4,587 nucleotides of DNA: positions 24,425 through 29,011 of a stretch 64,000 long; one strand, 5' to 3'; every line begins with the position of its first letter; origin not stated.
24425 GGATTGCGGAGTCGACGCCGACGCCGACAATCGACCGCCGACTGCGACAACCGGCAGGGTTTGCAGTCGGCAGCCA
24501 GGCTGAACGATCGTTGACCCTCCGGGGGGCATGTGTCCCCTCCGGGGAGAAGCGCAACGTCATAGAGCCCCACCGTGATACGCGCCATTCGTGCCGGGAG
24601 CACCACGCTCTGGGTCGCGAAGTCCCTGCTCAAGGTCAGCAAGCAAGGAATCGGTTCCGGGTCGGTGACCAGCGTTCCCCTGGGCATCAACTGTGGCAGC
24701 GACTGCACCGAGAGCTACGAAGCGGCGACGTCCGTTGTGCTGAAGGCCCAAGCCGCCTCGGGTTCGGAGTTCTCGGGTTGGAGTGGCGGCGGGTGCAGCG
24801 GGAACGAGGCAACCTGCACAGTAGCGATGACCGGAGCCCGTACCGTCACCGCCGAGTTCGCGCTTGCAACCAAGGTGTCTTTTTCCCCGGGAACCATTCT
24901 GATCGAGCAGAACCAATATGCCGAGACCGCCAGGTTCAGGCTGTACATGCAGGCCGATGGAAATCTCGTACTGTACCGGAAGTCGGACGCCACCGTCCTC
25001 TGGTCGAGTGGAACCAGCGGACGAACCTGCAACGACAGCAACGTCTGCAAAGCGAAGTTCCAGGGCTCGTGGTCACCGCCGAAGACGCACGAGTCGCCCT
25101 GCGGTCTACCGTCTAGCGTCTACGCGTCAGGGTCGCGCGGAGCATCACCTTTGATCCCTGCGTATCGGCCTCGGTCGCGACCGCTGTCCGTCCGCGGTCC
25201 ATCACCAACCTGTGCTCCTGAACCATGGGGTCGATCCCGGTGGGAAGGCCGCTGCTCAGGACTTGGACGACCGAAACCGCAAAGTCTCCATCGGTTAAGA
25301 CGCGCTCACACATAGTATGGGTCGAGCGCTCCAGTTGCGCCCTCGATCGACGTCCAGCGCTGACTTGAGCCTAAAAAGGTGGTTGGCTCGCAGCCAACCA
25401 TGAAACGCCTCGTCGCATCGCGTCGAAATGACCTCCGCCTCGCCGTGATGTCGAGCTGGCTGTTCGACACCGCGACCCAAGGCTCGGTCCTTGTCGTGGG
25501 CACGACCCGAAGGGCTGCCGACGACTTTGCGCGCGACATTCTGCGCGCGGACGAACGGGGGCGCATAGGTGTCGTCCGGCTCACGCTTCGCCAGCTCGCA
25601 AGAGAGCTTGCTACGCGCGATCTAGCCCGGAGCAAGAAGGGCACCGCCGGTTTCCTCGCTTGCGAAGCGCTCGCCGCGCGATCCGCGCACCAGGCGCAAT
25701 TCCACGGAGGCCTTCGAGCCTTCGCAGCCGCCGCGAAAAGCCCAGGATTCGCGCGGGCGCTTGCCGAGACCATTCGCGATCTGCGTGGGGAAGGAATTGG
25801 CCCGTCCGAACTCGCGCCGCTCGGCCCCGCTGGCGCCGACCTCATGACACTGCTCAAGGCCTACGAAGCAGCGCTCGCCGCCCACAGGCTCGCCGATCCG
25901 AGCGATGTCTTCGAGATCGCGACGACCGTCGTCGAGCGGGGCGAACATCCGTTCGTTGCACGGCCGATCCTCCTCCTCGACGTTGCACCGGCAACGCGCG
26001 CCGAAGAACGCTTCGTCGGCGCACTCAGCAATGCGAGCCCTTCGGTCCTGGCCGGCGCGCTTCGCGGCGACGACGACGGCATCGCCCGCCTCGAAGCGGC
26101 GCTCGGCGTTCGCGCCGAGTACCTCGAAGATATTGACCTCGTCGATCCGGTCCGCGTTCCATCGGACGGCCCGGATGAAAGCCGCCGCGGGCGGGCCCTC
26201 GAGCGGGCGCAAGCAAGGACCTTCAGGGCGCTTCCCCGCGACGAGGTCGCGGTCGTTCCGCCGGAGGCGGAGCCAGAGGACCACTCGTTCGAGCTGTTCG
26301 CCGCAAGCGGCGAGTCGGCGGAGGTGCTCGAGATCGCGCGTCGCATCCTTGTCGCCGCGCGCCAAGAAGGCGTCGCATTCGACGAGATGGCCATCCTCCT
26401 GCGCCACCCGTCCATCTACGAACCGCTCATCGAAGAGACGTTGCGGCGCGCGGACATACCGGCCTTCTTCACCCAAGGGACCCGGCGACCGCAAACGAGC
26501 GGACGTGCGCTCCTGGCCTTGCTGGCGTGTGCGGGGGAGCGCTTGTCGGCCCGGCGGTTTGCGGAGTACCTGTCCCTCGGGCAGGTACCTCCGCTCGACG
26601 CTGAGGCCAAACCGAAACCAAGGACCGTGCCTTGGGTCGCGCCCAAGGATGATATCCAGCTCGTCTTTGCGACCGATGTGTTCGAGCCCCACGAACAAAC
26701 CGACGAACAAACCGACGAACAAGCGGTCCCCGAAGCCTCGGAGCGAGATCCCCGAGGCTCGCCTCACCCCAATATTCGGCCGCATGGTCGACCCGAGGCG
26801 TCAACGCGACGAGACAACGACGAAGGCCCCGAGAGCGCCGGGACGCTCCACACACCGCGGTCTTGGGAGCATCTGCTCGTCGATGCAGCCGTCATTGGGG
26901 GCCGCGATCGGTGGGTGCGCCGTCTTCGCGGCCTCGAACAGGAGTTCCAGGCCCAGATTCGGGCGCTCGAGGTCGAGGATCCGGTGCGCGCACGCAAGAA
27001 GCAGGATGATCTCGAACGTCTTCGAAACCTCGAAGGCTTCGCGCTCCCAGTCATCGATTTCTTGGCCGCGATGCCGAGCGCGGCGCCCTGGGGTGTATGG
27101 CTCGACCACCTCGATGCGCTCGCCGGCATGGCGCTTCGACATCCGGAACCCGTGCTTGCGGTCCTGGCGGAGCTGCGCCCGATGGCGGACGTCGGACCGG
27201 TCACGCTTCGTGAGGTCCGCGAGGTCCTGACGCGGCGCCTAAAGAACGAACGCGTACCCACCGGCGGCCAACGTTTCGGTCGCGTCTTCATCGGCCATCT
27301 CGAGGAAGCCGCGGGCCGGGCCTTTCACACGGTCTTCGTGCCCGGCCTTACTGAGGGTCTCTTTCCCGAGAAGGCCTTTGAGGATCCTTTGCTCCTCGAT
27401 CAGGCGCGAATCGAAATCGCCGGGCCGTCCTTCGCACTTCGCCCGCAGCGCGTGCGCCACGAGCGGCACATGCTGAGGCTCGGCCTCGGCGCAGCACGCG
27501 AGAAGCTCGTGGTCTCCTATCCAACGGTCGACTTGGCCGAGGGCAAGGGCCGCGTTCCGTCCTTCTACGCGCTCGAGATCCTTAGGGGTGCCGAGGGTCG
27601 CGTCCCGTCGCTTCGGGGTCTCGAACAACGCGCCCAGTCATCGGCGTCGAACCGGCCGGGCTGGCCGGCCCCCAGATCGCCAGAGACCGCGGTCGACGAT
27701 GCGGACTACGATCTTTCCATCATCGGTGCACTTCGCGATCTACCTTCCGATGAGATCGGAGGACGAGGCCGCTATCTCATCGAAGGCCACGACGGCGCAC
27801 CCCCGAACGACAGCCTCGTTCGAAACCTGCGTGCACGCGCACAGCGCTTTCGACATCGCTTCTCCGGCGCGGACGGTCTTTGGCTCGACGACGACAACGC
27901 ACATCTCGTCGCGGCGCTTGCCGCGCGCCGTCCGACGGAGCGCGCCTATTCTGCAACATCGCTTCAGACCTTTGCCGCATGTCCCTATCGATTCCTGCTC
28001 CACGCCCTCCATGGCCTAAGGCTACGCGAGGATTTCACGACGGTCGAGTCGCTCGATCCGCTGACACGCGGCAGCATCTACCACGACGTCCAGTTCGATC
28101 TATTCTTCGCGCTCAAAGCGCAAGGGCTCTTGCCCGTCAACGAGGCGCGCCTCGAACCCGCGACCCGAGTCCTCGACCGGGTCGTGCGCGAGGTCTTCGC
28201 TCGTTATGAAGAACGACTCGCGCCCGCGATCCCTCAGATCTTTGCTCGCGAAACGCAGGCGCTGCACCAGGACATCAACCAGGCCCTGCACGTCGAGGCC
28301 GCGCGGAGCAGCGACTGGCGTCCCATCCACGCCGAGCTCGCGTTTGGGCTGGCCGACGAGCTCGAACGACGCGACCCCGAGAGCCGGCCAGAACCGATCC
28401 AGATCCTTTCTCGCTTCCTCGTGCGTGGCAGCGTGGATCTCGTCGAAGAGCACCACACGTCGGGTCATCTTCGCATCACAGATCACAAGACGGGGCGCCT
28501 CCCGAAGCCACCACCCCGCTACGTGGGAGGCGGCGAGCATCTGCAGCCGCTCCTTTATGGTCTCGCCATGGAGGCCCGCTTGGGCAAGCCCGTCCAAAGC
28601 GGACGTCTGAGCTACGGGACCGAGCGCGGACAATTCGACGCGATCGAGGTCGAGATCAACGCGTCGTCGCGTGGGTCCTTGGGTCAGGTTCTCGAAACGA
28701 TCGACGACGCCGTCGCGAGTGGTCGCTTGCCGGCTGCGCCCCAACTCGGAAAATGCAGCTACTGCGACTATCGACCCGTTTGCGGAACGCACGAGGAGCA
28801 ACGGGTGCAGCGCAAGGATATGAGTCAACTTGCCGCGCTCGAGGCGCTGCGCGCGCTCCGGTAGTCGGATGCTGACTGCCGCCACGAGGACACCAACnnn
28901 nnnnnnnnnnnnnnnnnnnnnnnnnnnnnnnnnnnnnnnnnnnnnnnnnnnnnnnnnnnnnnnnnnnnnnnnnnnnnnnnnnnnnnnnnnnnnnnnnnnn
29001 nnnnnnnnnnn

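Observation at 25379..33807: The AddB/AddA helicase-nuclease pair is interrupted by a 392-aa ORF of unknown function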

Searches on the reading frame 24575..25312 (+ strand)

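Call 25: search_protein_families(library=pfam, proteins=[window:24575-25312:+], max_evalue=0.001)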
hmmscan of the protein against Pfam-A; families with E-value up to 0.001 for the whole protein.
window:24575-25312:+ (246 aa): 1 family
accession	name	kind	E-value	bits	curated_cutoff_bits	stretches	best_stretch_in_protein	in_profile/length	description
PF18998.6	Flg_new_2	-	4.6e-10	39.8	23.6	1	29-97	11-71/73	Divergent InlB B-repeat domain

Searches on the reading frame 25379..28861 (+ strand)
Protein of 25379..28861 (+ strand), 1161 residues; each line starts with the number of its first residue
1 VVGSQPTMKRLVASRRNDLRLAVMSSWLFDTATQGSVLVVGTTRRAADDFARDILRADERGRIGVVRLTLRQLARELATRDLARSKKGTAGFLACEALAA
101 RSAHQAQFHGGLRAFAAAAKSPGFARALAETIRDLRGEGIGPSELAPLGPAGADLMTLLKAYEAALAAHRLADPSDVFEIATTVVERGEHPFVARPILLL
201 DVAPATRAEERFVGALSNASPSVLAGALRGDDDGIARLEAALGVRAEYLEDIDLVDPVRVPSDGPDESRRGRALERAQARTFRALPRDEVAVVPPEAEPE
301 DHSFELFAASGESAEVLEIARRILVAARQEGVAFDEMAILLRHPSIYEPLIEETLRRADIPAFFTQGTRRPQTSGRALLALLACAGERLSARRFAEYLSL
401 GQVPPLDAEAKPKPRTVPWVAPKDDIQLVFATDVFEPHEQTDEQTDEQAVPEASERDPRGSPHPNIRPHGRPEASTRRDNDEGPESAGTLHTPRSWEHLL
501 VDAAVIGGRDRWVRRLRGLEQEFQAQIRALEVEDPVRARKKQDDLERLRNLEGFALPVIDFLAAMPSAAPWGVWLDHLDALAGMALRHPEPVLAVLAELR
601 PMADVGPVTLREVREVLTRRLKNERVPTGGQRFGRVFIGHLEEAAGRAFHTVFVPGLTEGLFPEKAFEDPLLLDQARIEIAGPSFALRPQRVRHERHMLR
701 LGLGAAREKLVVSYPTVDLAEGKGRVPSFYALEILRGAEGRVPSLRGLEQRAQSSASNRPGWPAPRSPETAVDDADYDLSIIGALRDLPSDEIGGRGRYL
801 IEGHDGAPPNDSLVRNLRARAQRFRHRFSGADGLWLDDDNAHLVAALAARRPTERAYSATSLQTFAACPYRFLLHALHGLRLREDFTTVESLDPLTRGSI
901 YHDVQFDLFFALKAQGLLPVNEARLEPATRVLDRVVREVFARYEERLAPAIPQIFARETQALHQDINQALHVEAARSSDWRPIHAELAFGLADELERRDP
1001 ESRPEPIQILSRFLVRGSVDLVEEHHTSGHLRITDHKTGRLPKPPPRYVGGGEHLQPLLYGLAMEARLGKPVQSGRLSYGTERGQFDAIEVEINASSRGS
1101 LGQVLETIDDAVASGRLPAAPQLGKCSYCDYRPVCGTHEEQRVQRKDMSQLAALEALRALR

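Call 6: search_protein_families(library=pfam, proteins=[window:25379-28861:+], max_evalue=0.1)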
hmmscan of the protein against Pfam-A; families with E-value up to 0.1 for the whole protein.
window:25379-28861:+ (1161 aa): 3 families
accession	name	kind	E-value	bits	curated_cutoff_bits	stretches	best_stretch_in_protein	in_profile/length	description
PF12705.13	PDDEXK_1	-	6.9e-30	105.2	22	1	857-1135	2-246/247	PD-(D/E)XK nuclease superfamily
PF01930.23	Cas_Cas4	-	7.5e-06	26.6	22.7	1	1016-1135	53-158/160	Domain of unknown function DUF83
PF13361.12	UvrD_C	-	0.00046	20.1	25.6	0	621-714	273-347/350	UvrD-like helicase C-terminal domain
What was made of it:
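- On AddAB helicase-nuclease: PF12705 at 105 bits (call 6).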

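Call 7: search_protein_families(library=ncbifam, proteins=[window:25379-28861:+], max_evalue=0.1)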
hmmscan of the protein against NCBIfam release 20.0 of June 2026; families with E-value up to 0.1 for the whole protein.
window:25379-28861:+ (1161 aa): 6 families
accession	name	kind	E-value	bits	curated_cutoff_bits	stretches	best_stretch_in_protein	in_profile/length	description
TIGR02773.1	addB_Gpos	equivalog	7.8e-21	73.5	903.7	3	298-364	300-366/1159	helicase-exonuclease AddAB subunit AddB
TIGR00372.1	cas4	equivalog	3.6e-08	33.4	65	1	1013-1136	66-179/180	CRISPR-associated protein Cas4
TIGR03623.1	TIGR03623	subfamily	5.7e-06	24.8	299.6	1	860-977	603-717/876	probable DNA repair protein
TIGR01450.1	recC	equivalog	0.0095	13.9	582.9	1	606-734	611-732/1063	exodeoxyribonuclease V subunit gamma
TIGR01073.1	pcrA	equivalog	0.054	11.8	911.2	0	634-676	547-590/725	DNA helicase PcrA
NF008743.0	PRK11773.1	equivalog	0.057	11.7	965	0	641-674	559-593/720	DNA helicase II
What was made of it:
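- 25400..28864 (+): addB-like gene: helicase-like N-terminal region without Walker A, plus a C-terminal PD-(D/E)XK nuclease with four Fe-S cysteines. PF12705 at 105 bits on residues 857-1135 (call 6). addB_Gpos scores 73.5 bits, far below its cut-off of 903.7 (call 7).
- On Trigger factor (for the middle ORF): The tig equivalog scores 12 bits against a cut-off of 180 (calls 6, 7).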

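Call 38: search_protein_families(library=padloc, proteins=[window:25379-28861:+], max_evalue=0.01)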
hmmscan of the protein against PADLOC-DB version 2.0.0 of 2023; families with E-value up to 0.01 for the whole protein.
window:25379-28861:+ (1161 aa): 15 families
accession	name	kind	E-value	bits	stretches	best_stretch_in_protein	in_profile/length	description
PDLC01250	Cas4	-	1.8e-10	39.4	1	1012-1135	59-167/168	"CAS-I,CAS-II,CAS-III,CAS-IV,CAS-V,CAS-VI; acquisition_associated"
PDLC00943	Cas4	-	9.6e-09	33.4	1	1013-1136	66-179/180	CRISPR-associated protein Cas4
PDLC00060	DruK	-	1.5e-08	32.4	1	1016-1150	144-274/347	PD-(D/E)XK nuclease superfamily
PDLC01611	Cas4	-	2.3e-08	32.5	1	1012-1135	53-156/158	"CAS-I,CAS-II,CAS-III,CAS-IV,CAS-V,CAS-VI; acquisition_associated"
PDLC00944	Cas4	-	3.8e-08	31.7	1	1003-1135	54-176/177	Cas4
PDLC01447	Cas4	-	7.8e-08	30.9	1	1014-1136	53-158/161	"CAS-I,CAS-II,CAS-III,CAS-IV,CAS-V,CAS-VI; acquisition_associated"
PDLC02034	Cas4d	-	2.1e-07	28.8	1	1012-1145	69-190/192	-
PDLC02067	Cas1b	-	3.4e-06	24.2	1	1008-1147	49-185/533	-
PDLC00059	DruK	-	4.5e-06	24.1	1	966-1138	74-237/326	PD-(D/E)XK nuclease superfamily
PDLC02083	Cas4_II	-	5.2e-05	21.7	1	1051-1135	101-183/186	-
PDLC01395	Cas11a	-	0.00074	18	1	981-1035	16-68/121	CAS-I-A; effector_SS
PDLC02087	Cas4b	-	0.0014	16.8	1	1056-1135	110-188/189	-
PDLC01771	Cas4b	-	0.0031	15.7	1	1067-1136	94-159/162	-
PDLC00117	GajB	-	0.0051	13.3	0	630-668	509-547/604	UrvD helicase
PDLC00103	GajB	-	0.0079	13.2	0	273-362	286-375/612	UrvD helicase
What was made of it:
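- It has no nucleic-acid-related or AddAB-related domain (calls 6, 7, 38).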
